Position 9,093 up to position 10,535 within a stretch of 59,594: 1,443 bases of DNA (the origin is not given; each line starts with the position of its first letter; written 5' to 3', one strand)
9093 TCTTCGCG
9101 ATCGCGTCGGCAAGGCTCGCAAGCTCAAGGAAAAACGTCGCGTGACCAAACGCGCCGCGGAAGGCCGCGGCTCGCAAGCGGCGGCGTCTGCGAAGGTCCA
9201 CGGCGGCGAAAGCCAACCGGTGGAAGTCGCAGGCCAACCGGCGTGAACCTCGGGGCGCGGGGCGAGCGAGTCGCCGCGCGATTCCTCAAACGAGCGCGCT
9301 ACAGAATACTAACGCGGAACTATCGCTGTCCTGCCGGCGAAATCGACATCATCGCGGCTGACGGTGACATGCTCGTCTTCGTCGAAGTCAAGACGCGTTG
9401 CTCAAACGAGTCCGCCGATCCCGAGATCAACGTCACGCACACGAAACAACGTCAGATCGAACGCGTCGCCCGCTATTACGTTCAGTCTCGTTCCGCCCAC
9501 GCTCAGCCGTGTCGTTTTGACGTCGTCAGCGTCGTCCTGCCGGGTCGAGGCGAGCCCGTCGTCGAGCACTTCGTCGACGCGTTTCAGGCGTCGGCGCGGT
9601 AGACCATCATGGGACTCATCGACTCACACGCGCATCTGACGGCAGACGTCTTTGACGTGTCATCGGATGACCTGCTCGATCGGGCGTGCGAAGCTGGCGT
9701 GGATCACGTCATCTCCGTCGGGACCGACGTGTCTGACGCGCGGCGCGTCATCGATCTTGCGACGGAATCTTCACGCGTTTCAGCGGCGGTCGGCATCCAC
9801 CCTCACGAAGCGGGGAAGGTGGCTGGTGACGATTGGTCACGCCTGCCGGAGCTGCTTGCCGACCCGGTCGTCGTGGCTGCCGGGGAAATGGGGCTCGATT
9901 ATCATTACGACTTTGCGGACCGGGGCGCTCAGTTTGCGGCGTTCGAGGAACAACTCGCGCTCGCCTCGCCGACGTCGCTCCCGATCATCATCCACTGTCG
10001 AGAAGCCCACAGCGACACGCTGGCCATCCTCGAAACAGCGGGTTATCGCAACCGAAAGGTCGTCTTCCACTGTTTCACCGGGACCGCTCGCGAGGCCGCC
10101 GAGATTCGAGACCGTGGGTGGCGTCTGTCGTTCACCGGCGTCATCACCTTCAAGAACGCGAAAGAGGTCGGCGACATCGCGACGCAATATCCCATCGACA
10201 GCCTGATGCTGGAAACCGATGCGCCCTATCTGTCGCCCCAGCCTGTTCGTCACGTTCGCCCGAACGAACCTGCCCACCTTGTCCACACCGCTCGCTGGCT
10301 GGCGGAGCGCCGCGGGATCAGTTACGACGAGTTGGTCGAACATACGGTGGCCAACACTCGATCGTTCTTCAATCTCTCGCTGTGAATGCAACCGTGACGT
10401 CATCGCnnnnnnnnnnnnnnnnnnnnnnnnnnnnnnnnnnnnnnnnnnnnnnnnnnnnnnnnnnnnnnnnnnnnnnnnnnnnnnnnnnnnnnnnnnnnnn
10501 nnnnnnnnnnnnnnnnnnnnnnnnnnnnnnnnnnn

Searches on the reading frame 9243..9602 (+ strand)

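Call 67: search_protein_families(library=pfam, proteins=[window:9243-9602:+], max_evalue=0.00001)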
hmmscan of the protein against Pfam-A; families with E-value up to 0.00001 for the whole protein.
window:9243-9602:+ (119 aa): 2 families
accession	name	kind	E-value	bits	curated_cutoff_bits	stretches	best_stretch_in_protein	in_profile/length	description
PF02021.23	UPF0102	-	1.1e-29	103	23.6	1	7-97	1-80/80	Uncharacterised protein family UPF0102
PF08378.17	NERD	-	2.8e-07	31.5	22.1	1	4-77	2-93/111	Nuclease-related domain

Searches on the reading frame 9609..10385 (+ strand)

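Call 67: search_protein_families(library=pfam, proteins=[window:9609-10385:+], max_evalue=0.00001)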
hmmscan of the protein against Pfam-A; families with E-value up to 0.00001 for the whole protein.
window:9609-10385:+ (258 aa): 1 family
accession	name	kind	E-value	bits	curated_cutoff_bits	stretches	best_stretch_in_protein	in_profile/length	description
PF01026.27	TatD_DNase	-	1.5e-75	254.3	27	1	4-255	1-253/253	TatD related DNase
